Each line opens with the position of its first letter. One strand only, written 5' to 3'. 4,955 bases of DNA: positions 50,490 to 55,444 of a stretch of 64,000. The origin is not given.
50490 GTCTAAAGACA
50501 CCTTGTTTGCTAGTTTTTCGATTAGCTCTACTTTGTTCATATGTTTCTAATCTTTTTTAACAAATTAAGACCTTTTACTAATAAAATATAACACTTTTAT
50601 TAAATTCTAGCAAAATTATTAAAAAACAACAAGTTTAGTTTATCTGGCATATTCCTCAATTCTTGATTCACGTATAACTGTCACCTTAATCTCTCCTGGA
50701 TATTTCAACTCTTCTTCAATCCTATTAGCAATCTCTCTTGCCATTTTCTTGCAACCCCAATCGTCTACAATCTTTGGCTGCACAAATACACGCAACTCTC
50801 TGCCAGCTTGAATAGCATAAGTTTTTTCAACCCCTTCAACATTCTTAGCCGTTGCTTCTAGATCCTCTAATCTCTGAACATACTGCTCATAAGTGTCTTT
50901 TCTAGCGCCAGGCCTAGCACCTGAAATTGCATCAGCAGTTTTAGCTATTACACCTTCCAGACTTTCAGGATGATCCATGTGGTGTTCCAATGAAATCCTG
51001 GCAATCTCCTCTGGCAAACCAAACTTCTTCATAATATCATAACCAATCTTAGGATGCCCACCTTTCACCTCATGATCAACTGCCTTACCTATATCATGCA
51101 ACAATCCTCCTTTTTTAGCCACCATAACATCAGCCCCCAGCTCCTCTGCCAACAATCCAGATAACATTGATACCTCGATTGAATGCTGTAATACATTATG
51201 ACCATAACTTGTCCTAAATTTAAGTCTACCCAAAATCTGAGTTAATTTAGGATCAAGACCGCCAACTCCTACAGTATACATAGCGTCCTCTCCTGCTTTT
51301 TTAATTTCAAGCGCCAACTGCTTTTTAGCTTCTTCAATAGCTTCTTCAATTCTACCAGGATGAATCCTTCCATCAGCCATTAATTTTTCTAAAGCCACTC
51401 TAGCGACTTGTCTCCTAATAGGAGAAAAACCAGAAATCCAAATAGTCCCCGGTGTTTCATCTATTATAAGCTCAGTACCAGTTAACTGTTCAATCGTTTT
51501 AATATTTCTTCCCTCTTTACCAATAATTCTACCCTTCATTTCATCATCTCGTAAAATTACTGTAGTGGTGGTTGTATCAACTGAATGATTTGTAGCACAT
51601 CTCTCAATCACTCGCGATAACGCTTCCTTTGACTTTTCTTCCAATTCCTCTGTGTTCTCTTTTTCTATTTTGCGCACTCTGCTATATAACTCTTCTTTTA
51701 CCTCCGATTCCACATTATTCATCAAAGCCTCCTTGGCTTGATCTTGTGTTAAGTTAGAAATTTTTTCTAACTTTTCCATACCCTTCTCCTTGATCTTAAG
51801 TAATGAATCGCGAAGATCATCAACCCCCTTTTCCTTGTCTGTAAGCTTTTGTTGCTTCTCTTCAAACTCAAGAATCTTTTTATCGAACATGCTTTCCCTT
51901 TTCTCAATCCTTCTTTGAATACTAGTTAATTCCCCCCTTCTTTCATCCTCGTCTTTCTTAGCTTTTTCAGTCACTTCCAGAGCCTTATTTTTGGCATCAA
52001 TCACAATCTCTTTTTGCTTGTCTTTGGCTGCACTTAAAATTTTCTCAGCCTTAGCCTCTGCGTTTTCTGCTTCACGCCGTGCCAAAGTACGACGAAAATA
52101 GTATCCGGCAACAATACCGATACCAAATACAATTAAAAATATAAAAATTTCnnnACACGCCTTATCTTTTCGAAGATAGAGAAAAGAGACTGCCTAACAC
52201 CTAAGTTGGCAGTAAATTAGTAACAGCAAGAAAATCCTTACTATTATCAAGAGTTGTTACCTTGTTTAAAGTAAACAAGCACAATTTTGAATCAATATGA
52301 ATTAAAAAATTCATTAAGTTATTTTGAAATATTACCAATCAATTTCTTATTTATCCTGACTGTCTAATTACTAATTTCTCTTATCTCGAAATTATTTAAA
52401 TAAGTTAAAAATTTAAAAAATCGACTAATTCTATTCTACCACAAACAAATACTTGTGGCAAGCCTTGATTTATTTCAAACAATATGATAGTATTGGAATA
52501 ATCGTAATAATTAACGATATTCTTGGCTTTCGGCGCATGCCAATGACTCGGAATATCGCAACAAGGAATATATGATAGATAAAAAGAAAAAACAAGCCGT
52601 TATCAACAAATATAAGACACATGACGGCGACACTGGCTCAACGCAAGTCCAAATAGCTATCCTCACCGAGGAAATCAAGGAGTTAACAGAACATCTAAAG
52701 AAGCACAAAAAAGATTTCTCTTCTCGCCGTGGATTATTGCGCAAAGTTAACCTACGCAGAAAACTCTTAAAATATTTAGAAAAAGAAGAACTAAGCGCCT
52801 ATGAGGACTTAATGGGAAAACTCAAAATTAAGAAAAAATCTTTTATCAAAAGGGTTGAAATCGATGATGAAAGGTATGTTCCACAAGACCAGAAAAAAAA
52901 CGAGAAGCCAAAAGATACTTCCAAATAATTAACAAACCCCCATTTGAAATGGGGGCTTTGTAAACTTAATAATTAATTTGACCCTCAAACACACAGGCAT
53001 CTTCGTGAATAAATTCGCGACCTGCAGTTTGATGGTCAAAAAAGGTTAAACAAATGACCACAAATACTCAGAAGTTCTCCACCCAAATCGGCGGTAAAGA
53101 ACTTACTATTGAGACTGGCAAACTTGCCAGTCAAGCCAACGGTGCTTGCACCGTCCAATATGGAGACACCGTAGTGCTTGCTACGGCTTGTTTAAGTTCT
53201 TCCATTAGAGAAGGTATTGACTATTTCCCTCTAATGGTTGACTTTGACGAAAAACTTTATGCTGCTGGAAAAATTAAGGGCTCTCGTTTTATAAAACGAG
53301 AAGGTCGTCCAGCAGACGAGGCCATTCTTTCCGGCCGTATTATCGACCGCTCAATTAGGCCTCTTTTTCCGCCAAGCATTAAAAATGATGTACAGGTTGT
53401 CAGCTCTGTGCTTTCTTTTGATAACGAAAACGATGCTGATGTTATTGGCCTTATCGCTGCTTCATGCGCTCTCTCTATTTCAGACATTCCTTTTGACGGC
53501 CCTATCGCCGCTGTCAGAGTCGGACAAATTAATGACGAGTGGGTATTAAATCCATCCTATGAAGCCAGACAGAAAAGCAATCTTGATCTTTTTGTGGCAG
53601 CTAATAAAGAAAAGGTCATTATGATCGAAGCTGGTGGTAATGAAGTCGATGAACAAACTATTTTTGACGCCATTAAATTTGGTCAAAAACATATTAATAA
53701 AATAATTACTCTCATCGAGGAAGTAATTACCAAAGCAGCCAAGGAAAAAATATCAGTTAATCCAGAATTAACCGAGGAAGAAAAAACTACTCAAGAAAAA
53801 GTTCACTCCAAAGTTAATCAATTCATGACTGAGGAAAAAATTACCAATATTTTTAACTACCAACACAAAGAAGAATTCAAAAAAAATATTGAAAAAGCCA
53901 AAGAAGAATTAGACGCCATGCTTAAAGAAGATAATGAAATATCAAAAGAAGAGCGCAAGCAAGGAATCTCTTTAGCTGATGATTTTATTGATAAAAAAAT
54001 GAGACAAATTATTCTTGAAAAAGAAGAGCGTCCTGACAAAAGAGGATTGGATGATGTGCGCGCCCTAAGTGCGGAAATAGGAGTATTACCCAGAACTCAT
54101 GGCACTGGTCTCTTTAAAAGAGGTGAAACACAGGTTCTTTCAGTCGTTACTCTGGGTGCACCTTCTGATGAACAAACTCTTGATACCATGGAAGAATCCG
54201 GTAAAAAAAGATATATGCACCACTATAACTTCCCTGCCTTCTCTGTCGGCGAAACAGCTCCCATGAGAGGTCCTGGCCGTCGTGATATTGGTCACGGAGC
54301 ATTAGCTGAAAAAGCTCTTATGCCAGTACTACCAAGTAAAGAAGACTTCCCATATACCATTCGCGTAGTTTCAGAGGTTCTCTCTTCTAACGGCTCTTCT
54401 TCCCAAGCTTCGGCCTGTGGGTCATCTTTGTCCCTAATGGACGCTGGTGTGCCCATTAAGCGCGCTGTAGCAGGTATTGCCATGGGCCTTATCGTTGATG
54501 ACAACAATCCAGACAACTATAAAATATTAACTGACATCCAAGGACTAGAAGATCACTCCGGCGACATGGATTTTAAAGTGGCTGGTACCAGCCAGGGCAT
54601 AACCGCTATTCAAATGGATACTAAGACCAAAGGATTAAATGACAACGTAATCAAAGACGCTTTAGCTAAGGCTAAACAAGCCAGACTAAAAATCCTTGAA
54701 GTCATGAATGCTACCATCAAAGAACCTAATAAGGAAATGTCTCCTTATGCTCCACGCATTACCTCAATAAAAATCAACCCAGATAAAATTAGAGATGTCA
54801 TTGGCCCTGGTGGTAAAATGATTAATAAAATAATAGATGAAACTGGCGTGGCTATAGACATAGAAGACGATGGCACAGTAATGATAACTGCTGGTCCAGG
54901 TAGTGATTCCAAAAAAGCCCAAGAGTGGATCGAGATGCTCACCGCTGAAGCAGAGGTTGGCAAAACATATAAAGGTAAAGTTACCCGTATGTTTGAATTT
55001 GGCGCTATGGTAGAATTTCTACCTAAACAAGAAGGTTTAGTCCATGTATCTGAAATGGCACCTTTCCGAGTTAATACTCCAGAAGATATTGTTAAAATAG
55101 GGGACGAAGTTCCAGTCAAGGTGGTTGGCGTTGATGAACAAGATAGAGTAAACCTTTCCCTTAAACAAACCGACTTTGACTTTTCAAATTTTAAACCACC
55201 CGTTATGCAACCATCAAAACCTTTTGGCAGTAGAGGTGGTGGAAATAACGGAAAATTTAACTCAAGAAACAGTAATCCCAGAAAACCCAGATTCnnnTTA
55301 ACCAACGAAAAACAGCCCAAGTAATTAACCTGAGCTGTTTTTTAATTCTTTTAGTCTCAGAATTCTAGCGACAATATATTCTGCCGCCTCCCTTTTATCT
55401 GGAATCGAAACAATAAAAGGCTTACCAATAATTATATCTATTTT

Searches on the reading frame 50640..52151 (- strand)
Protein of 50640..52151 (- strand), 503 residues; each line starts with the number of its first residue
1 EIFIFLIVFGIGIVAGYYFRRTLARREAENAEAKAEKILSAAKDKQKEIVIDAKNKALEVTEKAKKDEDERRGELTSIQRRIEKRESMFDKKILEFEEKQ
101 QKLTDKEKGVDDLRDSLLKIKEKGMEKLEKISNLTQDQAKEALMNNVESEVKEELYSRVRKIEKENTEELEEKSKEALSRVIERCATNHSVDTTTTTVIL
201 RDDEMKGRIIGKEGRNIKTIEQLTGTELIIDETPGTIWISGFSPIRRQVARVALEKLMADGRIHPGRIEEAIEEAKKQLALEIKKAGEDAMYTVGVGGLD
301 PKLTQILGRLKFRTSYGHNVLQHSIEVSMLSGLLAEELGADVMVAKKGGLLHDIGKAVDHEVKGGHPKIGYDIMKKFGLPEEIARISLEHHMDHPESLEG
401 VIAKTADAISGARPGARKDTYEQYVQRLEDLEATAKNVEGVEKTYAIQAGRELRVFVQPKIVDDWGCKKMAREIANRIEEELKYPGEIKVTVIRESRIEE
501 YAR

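Call 35: search_protein_families(library=pfam, proteins=[window:50640-52151:-], max_evalue=0.0001)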
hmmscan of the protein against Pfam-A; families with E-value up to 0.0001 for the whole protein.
window:50640-52151:- (503 aa): 4 families
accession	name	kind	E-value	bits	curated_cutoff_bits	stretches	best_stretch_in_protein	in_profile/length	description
PF12072.13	RNase_Y_N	-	2.5e-34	118.9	32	1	2-189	3-201/201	RNase Y N-terminal region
PF01966.28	HD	-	7.4e-17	62.1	22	1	320-410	1-114/116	HD domain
PF00013.35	KH_1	-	2.6e-08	34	21.5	1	201-255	6-65/66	KH domain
PF08668.18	HDOD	-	8.7e-05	22.5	22.9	0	319-358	94-134/196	HDOD domain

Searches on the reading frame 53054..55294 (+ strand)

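Call 35: search_protein_families(library=pfam, proteins=[window:53054-55294:+], max_evalue=0.0001)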
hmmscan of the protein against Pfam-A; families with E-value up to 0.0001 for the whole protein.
window:53054-55294:+ (747 aa): 4 families
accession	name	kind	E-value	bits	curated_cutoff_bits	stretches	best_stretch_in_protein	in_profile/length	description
PF01138.27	RNase_PH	-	2.8e-52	177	25.5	2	15-146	3-130/130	3' exoribonuclease family, domain 1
PF03725.20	RNase_PH_C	-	1.8e-20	73.1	20.8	1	149-212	1-66/67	3' exoribonuclease family, domain 2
PF00575.29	S1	-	9.5e-17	61.6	22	1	633-704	2-74/74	S1 RNA binding domain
PF00013.35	KH_1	-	2.4e-11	43.7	21.5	1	570-627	2-65/66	KH domain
